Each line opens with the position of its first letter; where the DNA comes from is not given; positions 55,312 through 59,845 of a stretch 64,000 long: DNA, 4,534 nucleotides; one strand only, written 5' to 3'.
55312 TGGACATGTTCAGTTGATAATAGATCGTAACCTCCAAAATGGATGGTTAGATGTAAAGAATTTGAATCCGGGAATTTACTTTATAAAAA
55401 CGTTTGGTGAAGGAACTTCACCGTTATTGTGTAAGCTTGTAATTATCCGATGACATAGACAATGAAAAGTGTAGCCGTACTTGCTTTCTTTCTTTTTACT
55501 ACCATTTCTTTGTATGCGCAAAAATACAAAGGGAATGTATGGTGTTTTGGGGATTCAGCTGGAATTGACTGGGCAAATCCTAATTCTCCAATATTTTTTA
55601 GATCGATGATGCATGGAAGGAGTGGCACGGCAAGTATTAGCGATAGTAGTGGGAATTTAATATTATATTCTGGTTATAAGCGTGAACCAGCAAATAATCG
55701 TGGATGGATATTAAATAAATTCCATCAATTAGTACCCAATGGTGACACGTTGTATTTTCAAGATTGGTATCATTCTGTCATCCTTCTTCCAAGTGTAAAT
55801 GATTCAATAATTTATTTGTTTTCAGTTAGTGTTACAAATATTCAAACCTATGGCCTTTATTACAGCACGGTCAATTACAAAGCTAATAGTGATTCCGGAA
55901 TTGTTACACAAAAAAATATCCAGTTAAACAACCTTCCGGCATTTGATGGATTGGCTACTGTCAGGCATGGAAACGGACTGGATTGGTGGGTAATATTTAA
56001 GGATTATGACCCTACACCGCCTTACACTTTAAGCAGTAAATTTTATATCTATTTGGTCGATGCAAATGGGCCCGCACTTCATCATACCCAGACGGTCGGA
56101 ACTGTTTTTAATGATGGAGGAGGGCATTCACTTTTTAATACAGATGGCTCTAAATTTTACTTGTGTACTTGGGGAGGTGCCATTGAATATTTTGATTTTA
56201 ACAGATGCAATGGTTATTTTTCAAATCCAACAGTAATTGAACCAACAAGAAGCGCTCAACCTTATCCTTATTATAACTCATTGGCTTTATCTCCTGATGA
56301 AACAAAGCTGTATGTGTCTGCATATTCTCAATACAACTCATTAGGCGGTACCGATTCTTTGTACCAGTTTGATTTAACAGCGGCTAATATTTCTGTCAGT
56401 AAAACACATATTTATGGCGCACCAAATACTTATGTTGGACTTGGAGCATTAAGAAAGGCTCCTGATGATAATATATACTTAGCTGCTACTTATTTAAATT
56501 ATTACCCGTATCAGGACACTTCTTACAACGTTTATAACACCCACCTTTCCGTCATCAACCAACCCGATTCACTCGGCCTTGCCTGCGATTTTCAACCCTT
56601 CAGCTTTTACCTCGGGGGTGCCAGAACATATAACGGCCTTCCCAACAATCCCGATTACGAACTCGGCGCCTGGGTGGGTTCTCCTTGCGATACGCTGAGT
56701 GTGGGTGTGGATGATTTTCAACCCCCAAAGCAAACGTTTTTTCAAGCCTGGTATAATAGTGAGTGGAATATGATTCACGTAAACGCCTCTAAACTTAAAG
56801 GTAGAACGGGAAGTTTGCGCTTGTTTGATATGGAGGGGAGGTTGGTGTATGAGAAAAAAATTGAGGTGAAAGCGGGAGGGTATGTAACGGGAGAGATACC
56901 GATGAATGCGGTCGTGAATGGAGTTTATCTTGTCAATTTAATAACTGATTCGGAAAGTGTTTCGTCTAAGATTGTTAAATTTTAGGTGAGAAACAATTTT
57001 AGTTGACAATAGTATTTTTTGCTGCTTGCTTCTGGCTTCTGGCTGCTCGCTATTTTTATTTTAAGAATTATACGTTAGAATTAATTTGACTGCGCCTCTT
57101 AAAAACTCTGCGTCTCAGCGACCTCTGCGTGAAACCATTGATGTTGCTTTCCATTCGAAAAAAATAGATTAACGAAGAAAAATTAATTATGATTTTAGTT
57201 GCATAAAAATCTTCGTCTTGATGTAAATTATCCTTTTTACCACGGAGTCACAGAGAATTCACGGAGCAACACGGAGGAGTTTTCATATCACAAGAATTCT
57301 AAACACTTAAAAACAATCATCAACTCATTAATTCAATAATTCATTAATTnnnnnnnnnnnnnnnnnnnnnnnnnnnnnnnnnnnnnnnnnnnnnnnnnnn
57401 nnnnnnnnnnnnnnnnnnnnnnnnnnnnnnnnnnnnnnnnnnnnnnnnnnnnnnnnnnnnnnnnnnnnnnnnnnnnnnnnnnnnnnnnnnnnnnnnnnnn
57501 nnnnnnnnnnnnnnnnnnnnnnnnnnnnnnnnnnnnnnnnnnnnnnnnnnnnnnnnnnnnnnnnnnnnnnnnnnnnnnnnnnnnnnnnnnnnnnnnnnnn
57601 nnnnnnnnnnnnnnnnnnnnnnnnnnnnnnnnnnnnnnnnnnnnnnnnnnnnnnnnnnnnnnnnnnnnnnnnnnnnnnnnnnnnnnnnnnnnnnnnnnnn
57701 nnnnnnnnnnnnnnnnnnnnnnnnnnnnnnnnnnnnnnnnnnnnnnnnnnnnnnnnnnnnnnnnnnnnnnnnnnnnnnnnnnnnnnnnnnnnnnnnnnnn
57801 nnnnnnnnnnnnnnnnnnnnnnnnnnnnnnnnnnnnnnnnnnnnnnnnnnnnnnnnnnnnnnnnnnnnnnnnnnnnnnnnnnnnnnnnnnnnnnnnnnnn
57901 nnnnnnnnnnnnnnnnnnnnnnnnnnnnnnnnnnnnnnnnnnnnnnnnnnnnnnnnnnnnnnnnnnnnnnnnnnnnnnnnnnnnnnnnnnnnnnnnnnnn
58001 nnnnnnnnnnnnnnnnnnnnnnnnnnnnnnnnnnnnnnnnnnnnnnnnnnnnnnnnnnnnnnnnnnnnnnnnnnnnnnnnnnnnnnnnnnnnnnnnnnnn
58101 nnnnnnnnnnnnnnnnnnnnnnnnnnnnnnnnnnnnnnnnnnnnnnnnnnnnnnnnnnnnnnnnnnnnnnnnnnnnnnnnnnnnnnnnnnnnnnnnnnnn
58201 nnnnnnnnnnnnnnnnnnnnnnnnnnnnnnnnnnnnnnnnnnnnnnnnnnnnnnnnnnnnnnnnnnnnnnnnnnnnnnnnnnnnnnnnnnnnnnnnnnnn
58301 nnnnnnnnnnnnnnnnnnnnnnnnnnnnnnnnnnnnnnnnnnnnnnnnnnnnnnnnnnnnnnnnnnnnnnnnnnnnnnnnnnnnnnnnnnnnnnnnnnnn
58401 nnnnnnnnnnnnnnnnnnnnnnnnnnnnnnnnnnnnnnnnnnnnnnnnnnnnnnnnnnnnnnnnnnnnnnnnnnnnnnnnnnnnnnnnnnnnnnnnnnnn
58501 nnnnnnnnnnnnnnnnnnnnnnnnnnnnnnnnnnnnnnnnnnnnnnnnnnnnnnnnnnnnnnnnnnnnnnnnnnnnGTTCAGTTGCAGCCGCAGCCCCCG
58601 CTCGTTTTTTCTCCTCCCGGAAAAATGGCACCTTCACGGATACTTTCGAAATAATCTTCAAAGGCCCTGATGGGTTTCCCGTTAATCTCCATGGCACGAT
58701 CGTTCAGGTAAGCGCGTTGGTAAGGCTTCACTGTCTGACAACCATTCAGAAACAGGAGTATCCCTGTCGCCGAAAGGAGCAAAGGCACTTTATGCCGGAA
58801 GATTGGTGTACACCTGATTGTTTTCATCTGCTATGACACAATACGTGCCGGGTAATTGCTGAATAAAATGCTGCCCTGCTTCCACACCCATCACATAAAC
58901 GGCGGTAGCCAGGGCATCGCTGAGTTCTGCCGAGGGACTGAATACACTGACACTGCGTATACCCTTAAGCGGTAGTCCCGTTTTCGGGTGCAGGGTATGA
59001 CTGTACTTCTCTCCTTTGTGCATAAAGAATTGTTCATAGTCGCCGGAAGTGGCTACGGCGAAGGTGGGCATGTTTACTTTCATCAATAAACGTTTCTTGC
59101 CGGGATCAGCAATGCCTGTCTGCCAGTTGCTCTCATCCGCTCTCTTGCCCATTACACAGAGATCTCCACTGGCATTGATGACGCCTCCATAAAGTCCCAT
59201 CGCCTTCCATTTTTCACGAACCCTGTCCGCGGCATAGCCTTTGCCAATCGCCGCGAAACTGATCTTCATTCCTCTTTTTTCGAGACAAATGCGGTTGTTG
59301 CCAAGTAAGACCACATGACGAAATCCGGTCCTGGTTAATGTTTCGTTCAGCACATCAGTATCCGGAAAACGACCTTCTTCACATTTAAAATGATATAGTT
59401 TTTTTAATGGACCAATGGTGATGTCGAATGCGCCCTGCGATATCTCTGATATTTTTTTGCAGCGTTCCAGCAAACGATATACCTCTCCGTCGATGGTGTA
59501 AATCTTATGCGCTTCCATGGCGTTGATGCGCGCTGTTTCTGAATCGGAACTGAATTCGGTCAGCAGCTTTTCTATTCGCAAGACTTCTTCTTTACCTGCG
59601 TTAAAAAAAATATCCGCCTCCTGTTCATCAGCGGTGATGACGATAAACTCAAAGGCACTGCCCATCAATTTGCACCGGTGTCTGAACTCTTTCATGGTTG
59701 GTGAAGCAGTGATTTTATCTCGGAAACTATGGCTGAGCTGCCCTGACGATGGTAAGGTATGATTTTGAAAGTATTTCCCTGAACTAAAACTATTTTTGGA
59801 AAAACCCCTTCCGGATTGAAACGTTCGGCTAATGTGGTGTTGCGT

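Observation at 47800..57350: AT-rich secreted-protein island bounded by repeat-containing intergenic elements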

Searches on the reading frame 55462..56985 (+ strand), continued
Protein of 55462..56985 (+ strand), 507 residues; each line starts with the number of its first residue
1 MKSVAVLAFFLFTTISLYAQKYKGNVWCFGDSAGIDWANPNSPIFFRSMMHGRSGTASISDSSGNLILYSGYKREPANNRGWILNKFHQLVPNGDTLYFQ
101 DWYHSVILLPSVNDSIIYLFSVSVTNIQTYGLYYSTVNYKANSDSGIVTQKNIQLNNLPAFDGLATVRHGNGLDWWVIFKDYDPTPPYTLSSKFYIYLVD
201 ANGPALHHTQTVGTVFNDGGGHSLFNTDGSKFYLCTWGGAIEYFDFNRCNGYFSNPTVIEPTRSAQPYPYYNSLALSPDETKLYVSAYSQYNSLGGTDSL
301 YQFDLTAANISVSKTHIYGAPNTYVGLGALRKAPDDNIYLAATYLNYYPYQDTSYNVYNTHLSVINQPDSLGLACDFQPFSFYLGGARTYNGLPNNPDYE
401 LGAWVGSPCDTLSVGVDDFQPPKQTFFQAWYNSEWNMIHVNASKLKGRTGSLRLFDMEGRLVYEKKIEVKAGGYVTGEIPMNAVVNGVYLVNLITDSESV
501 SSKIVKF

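Call 84: fold_search(model_id=the predicted structure, library=pdb)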
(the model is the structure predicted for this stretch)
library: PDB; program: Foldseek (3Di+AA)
matches with E <= 10: 1817; with E <= 0.001: 404
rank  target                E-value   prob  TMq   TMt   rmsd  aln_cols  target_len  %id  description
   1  3nqh                  2.6e-07  1.00  0.31  0.35  20.2       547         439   10  Crystal structure of a glycosyl hydrolase (BT_2959) from BACTEROIDES THETAIOTAOMICRON VPI-5482 at 2.11 A resolution (released 2010-07-28)
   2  5d9d                  5.4e-07  1.00  0.33  0.50   8.1       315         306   10  Luciferin-regenerating enzyme solved by SAD using synchrotron radiation at room temperature (released 2015-09-23)
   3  9kf4                  7.2e-07  1.00  0.31  0.33  13.3       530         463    9  Crystal structure of Streptomyces sp. sulfotransferase Cpz4 involved in Caprazamycins Synthesis (released 2025-11-05)
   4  7bid                  7.6e-07  1.00  0.34  0.53   6.4       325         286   13  Crystal structure of v31WRAP-T, a 7-bladed designer protein (released 2021-09-22)
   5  9e78_0L               2.4e-06  1.00  0.31  0.26  24.6       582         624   10  48-nm repeat of the Leishmania tarentolae doublet microtubule (released 2025-03-12)
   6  5yzv_B                2.8e-06  1.00  0.34  0.53   6.6       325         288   12  Biophysical and structural characterization of the thermostable WD40 domain of a prokaryotic protein, Thermomonospora  (released 2018-10-03)
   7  6xi3                  2.8e-06  0.97  0.12  0.15  44.7       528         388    9  Crystal structure of tetra-tandem repeat in extending region of large adhesion protein (released 2020-10-14)
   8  8snb_4B               3.0e-06  1.00  0.32  0.27  26.5       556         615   12  atomic model of sea urchin sperm doublet microtubule (48-nm periodicity) (released 2023-06-28)
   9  4qrj_A                3.9e-06  1.00  0.30  0.41   8.3       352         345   13  Crystal structure of a putative 6-phosphogluconolactonase (BACUNI_04672) from Bacteroides uniformis ATCC 8492 at 2.20  (released 2014-07-23)
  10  6u42_5L               5.3e-06  0.99  0.20  0.18  25.5       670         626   10  Natively decorated ciliary doublet microtubule (released 2019-11-13)
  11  4qrj_B                6.1e-06  1.00  0.30  0.41  10.6       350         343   13  Crystal structure of a putative 6-phosphogluconolactonase (BACUNI_04672) from Bacteroides uniformis ATCC 8492 at 2.20  (released 2014-07-23)
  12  5wlc_LN               7.1e-06  1.00  0.25  0.20  18.7       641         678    9  The complete structure of the small subunit processome (released 2017-09-27)
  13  3va6_B                7.4e-06  1.00  0.31  0.22  18.2       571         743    9  Crystal Structure of the extracellular domain of the putative hybrid two component system BT4673 from B. thetaiotaomic (released 2012-06-13)
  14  9n74_LQ               7.4e-06  1.00  0.23  0.16  29.4       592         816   11  SSU processome maturation and disassembly, State H (released 2025-10-29)
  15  4x63_B                7.8e-06  1.00  0.35  0.52   5.8       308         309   12  Crystal structure of PRMT5:MEP50 with EPZ015666 and SAH (released 2015-04-22)
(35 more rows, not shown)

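Call 90: search_protein_families(library=phrogs, proteins=[window:55462-56982:+], max_evalue=0.001)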
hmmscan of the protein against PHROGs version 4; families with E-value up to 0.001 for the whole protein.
window:55462-56982:+ (507 aa): 0 families

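Call 91: search_protein_families(library=padloc, proteins=[window:55462-56982:+], max_evalue=0.001)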
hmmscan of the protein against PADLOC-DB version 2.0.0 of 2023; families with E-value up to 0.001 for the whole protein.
window:55462-56982:+ (507 aa): 0 families

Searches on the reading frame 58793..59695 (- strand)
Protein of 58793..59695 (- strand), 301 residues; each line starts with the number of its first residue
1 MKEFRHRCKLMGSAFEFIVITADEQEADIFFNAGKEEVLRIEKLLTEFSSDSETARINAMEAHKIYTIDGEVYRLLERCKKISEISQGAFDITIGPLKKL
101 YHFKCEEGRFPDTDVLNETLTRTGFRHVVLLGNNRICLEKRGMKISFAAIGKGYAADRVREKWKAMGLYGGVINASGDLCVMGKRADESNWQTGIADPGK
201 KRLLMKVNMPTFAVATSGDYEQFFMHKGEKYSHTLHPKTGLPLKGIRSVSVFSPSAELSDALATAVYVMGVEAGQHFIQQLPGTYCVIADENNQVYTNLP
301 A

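Call 8: search_protein_families(library=pfam, proteins=[window:58793-59695:-], max_evalue=0.01)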
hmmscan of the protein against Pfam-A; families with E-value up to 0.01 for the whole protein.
window:58793-59695:- (301 aa): 1 family
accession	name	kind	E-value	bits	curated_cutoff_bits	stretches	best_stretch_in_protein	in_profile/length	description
PF02424.20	ApbE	-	1.6e-71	241.4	25.6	1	11-285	1-263/266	ApbE family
